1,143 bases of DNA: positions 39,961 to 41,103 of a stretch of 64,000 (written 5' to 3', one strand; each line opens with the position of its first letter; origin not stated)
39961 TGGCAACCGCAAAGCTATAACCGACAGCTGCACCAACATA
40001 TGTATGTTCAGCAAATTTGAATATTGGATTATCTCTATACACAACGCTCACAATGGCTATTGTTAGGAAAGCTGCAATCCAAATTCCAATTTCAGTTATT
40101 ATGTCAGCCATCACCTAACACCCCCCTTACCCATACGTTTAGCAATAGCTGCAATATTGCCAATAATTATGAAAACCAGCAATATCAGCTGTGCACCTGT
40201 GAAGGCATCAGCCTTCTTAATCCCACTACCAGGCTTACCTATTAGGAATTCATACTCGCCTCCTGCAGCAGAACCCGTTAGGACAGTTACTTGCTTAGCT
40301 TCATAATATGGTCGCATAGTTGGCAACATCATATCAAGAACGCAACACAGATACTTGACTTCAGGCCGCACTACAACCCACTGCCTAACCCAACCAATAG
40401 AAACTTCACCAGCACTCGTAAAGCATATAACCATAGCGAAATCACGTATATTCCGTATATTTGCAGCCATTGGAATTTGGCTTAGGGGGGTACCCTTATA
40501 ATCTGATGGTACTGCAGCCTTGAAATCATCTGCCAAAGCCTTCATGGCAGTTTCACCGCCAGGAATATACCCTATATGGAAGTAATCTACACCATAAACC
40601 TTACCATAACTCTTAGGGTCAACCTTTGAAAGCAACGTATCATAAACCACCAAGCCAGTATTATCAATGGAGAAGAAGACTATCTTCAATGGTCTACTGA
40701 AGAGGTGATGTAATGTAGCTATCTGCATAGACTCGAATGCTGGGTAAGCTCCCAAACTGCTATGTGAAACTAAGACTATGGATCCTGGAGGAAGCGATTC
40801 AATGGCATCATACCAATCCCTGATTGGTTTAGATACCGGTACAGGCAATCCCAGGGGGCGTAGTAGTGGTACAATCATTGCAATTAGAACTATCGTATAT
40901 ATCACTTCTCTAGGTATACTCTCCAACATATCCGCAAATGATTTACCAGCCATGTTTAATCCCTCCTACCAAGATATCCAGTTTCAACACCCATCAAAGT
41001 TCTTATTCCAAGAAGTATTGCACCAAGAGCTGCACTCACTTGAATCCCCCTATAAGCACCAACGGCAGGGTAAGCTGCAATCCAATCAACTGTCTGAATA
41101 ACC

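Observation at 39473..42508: Four-gene, translationally coupled operon of uncharacterised membrane proteins built from two duplicated bitopic+polytopic modules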

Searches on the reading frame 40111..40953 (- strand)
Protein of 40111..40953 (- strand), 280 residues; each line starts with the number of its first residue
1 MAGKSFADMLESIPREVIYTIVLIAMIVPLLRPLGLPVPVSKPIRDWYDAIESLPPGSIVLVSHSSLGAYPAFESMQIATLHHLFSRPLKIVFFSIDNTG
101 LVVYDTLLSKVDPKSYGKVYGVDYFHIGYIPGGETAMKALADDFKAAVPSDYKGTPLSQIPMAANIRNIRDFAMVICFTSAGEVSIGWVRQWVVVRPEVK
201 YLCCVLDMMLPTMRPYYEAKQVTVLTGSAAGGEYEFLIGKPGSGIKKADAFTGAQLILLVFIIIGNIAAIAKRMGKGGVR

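Call 3: search_protein_families(library=pfam, proteins=[window:40111-40953:-], max_evalue=1)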
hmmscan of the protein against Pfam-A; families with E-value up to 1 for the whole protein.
window:40111-40953:- (280 aa): 0 families

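Call 4: search_protein_families(library=ncbifam, proteins=[window:40111-40953:-], max_evalue=1)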
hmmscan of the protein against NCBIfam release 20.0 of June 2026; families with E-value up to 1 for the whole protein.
window:40111-40953:- (280 aa): 0 families

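Call 8: search_protein_families(library=phrogs, proteins=[window:40111-40953:-], max_evalue=1)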
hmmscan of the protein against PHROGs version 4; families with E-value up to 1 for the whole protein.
window:40111-40953:- (280 aa): 0 families

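Call 21: find_homologous_proteins(query=window:40111-40953:-)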
Query window:40111-40953:- (280 aa): 53 proteins with E <= 0.001 among 1520 candidates.
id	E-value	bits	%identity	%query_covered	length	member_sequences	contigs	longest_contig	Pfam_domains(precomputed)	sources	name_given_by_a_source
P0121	1.3e-179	614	98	100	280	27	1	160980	-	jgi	-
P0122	2.2e-164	564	87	100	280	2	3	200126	-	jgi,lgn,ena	-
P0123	3.0e-164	563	87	100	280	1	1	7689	-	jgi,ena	-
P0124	3.8e-164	563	87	100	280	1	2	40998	-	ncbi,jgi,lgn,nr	ncbi:MAG: hypothetical protein NDF57_02940 [archaeon GBS-70-058]|nr:hypothetical protein [Candidatus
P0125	5.2e-163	559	87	100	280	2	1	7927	-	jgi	jgi:hypothetical protein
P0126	2.0e-157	541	83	99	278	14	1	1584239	-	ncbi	ncbi:MAG: hypothetical protein QXR39_01155 [Candidatus Methanomethylicia archaeon]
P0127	7.1e-155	532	83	100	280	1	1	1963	-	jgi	jgi:hypothetical protein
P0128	7.1e-154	529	83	99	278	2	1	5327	-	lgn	-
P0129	7.3e-152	523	81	99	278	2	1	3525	-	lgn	-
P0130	1.6e-141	489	74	97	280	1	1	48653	-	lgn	-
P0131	1.5e-101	357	56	98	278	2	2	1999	-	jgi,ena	-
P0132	5.0e-90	320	54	89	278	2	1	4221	-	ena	-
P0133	2.9e-89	317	55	95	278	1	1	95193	-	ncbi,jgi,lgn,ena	-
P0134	6.3e-88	313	53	99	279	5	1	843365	-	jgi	-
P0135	4.0e-87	310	51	99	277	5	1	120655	-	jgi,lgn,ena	-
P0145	5.3e-73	264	43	98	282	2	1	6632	-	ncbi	-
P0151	3.1e-51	192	39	97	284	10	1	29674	-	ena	-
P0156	1.3e-38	151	35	95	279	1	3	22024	-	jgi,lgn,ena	-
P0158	4.3e-36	143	43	59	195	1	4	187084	-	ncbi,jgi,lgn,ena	-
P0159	4.8e-36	143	32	95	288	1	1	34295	-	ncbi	-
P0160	1.1e-33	135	34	90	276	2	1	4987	-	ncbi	-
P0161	1.7e-32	131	33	96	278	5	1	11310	-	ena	-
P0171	7.7e-26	109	29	94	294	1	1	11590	-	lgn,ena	-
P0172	4.6e-24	103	29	95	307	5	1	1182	-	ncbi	-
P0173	2.8e-23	101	30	96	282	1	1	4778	-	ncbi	-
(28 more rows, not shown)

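Call 30: search_solved_structures(query=A2, max_evalue=10)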
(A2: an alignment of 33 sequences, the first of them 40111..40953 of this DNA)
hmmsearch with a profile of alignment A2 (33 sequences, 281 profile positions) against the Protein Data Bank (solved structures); distinct sequences matched with E-value up to 10: 1.
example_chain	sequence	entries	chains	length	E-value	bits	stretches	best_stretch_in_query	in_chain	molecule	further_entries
8ij6_A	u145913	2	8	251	2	10.8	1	40-104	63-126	Putative short-chain dehydrogenases/reductase family protein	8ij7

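Call 40: find_encoding_contigs(protein=P0159, flank=7000, max_places=2)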
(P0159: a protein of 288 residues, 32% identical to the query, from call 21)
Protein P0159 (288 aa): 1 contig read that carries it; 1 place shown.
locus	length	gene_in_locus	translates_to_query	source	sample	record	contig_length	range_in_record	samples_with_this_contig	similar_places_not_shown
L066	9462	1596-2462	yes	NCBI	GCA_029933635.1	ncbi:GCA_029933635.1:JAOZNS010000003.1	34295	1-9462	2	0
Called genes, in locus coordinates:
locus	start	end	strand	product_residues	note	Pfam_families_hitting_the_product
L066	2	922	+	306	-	?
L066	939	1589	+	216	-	-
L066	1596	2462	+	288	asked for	-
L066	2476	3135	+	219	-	-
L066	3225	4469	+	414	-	PF20539:DUF6754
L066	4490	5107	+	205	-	-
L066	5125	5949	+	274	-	-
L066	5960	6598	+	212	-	-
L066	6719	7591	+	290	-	PF20539:DUF6754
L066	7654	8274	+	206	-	-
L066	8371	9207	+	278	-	-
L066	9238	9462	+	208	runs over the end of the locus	-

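Call 41: find_encoding_contigs(protein=P0171, flank=7000, max_places=2)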
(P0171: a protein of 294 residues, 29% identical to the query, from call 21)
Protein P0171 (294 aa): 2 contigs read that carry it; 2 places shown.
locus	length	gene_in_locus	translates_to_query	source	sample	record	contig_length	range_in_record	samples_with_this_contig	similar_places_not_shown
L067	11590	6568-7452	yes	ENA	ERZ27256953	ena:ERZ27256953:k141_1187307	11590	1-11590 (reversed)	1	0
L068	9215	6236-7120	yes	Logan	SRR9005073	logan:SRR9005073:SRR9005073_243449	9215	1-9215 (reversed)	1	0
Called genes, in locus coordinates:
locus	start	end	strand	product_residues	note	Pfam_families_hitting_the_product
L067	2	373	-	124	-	?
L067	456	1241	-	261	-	PF02625:XdhC_CoxI, PF07992:Pyr_redox_2 (faint), PF13478:XdhC_C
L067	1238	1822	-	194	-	PF12804:NTP_transf_3, PF20202:DUF6564 (weak)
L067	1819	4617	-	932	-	PF00111:Fer2, PF01799:Fer2_2, PF01315:Ald_Xan_dh_C, PF02738:MoCoBD_1, PF20256:MoCoBD_2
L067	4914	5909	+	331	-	PF20539:DUF6754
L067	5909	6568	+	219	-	-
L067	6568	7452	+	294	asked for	-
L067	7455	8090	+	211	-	-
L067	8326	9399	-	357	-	PF01761:DHQ_synthase, PF24621:DHQS_C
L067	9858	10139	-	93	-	-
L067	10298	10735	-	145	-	PF02754:CCG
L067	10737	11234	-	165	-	PF13183:Fer4_8, PF13187:Fer4_9, PF13534:Fer4_17 (weak)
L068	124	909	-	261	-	PF02625:XdhC_CoxI, PF07992:Pyr_redox_2 (faint), PF13478:XdhC_C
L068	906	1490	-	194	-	PF12804:NTP_transf_3, PF20202:DUF6564 (weak)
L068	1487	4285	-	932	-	PF00111:Fer2, PF01799:Fer2_2, PF01315:Ald_Xan_dh_C, PF02738:MoCoBD_1, PF20256:MoCoBD_2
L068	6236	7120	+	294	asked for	-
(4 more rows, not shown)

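Call 42: predict_structure(alignment_id=A2)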
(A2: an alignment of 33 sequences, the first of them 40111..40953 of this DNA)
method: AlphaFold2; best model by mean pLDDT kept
length: 280 residues; sequences in the alignment: 33
mean_pLDDT: 91.0   pTM: 0.85
mean pLDDT of the five models: 91.0, 91.1, 90.4, 90.2, 89.9
residues with pLDDT >= 90: 196; 70-90: 75; 50-70: 5; < 50: 4
segments of 3 or more residues with pLDDT < 50: none
pLDDT, mean of each block of 10 residues (from residue 1): 65 83 82 80 97 98 95 96 98 94 96 98 96 93 95 96 95 97 94 95 96 97 95 93 85 84 85 68
secondary structure, 60 per line:
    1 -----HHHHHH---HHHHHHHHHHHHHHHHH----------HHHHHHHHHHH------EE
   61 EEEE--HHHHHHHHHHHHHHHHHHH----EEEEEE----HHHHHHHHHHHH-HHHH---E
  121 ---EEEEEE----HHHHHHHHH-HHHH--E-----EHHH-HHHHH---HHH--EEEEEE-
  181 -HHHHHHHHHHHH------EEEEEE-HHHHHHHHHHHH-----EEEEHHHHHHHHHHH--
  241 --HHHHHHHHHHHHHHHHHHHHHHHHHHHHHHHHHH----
elements in order: H6-11 H15-31 H42-52 E59-64 H67-85 E90-95 H100-111 H113-116 E124-129 H134-142 H144-147 H161-165 E174-179 H182-193 E200-205 H207-218 E224-227 H228-238 H243-276

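Call 50: find_encoding_contigs(protein=P0151, flank=9000, max_places=1)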
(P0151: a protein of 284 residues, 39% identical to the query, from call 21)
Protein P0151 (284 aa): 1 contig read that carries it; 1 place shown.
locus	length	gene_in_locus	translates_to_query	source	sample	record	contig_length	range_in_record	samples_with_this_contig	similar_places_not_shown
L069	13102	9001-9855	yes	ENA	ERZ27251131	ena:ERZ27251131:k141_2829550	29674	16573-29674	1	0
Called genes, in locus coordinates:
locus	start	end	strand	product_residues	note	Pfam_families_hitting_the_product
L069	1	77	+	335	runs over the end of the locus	PF19300:BPD_transp_1_N, PF00528:BPD_transp_1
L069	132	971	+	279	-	PF00528:BPD_transp_1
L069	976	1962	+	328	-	PF00005:ABC_tran, PF08352:oligo_HPY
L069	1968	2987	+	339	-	PF00005:ABC_tran, PF08352:oligo_HPY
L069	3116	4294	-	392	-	PF01041:DegT_DnrJ_EryC1, PF01212:Beta_elim_lyase, PF00155:Aminotran_1_2 (weak)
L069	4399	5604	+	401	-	PF00155:Aminotran_1_2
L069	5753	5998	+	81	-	PF01037:AsnC_trans_reg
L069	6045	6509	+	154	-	-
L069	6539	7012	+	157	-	-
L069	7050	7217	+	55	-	-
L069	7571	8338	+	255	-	PF20539:DUF6754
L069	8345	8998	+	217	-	-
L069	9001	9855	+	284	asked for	-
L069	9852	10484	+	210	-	-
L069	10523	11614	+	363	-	PF03576:Peptidase_S58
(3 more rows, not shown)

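Call 51: find_encoding_contigs(protein=P0156, flank=9000, max_places=1)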
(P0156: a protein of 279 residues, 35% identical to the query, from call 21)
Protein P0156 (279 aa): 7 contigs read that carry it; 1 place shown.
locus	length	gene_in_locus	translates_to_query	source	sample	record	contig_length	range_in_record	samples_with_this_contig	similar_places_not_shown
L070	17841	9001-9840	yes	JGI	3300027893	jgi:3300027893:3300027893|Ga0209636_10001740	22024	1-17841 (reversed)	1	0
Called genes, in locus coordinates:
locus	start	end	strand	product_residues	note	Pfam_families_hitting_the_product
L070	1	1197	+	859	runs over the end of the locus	PF00246:Peptidase_M14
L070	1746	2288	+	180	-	PF01558:POR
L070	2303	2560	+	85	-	PF13237:Fer4_10 (faint), PF12797:Fer4_2 (faint), PF12837:Fer4_6 (faint), PF14697:Fer4_21 (weak), PF12838:Fer4_7 (weak), PF13187:Fer4_9 (weak), PF00037:Fer4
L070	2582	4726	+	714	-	PF01855:POR_N, PF02780:Transketolase_C (weak), PF17147:PFOR_II, PF02775:TPP_enzyme_C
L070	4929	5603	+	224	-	PF05598:DUF772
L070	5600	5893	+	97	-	PF01609:DDE_Tnp_1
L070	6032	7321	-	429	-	PF12832:MFS_1_like (weak), PF07690:MFS_1, PF12832:MFS_1_like, PF07690:MFS_1, PF00083:Sugar_tr (weak)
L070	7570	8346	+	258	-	PF20539:DUF6754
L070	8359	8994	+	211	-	-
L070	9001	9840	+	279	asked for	-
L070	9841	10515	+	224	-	-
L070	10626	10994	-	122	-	-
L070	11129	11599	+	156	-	PF05598:DUF772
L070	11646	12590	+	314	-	PF05598:DUF772 (weak), PF01609:DDE_Tnp_1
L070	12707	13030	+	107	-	-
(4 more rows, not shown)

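Call 52: find_encoding_contigs(protein=P0161, flank=9000, max_places=1)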
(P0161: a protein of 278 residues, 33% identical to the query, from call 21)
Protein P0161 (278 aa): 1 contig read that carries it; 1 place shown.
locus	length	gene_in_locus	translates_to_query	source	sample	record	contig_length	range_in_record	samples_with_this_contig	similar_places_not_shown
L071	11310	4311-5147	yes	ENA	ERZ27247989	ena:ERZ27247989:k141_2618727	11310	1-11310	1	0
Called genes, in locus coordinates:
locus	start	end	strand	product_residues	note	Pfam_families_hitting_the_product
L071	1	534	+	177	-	?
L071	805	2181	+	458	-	PF01212:Beta_elim_lyase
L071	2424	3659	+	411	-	PF20539:DUF6754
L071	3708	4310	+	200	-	-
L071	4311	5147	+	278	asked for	-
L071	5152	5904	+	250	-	-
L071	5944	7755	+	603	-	PF12969:DUF3857, PF01841:Transglut_core (weak)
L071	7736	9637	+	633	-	-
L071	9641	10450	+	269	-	PF01149:Fapy_DNA_glyco, PF06831:H2TH, PF06827:zf-FPG_IleRS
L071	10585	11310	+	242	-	?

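Call 53: list_cluster_members(proteins=[P0159, P0160, P0172, P0173, P0158, P0145, P0133])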
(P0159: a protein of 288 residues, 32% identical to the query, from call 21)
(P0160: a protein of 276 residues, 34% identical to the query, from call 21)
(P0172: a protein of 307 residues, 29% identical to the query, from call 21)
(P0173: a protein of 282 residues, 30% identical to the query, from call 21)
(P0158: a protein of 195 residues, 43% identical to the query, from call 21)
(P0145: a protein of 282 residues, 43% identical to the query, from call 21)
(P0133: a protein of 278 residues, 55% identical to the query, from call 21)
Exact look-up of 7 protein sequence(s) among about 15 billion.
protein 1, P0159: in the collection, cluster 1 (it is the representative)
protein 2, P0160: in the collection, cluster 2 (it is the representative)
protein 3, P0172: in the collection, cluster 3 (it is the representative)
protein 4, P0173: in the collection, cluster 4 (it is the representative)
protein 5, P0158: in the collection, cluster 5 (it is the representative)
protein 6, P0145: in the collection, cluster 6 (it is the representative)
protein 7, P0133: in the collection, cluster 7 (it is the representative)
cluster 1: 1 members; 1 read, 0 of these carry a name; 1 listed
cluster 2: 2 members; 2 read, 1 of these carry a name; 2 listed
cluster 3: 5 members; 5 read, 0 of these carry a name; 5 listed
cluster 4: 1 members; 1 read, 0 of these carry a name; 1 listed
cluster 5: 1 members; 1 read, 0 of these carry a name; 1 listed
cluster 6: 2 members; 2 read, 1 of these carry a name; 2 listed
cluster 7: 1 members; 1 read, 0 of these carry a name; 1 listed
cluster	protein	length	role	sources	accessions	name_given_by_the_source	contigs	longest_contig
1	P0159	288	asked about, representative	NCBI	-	-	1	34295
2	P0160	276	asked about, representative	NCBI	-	-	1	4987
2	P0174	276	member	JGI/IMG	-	hypothetical protein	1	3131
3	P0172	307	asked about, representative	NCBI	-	-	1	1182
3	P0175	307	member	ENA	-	-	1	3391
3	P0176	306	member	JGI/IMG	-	-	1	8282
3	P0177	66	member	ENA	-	-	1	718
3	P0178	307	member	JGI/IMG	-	-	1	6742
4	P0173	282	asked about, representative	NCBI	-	-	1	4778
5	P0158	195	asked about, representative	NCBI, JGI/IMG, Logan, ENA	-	-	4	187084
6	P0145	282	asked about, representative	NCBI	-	-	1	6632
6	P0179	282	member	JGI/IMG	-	hypothetical protein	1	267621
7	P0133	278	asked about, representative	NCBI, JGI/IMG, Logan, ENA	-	-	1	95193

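Call 56: find_related_loci(query=A5, collection=metagenome_contigs, flank=8000)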
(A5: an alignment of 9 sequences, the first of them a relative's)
Query A5 (278 aa) in metagenome_contigs; peptide patterns used: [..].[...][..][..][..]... (x = any residue, [..] = any of these).
600 stretches matched a pattern (row limit reached: there are more); 540 encode a relative of the query (tblastn E <= 1e-3); the best 80 are kept; 80 distinct loci.
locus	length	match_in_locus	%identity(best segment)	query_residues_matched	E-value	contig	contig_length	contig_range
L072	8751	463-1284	91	5-278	6e-169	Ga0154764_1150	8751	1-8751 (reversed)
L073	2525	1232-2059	84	3-278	4e-166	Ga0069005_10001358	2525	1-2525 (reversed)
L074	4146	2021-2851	71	1-277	1e-140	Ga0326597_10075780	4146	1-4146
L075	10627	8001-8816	72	6-277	2e-136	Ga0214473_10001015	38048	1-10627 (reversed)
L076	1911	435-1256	65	3-277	3e-135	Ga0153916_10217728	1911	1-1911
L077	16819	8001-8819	68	3-276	6e-124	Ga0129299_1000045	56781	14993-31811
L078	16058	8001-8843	53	5-277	6e-100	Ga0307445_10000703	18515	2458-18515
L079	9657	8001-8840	52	5-276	3e-97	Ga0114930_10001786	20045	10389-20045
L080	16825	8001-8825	53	4-276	1e-96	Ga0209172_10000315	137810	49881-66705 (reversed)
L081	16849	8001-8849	50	2-276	5e-94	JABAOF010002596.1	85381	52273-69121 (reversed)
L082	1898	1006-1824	52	6-276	7e-99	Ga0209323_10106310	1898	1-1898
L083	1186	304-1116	50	7-278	4e-100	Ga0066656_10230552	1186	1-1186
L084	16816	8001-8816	49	5-277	7e-92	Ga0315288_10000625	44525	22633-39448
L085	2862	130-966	48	2-272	2e-92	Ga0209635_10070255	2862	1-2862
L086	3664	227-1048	49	3-277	2e-90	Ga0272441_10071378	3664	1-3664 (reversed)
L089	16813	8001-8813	50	5-276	2e-86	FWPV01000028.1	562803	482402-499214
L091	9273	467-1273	50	5-274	2e-85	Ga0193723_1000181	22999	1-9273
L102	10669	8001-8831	44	2-270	4e-78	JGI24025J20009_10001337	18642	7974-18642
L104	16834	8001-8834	45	6-277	2e-78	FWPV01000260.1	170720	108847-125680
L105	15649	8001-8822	42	3-276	2e-78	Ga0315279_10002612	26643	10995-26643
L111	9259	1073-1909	46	5-277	1e-77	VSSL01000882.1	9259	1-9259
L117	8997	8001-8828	47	6-275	5e-77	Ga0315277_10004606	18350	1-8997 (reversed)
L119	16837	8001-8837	45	5-277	6e-77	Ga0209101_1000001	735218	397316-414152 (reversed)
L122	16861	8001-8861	42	5-278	1e-76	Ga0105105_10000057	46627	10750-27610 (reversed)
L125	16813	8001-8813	47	5-277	4e-76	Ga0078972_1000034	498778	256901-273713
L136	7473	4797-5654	42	5-277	2e-75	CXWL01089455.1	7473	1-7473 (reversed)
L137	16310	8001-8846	45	2-278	7e-75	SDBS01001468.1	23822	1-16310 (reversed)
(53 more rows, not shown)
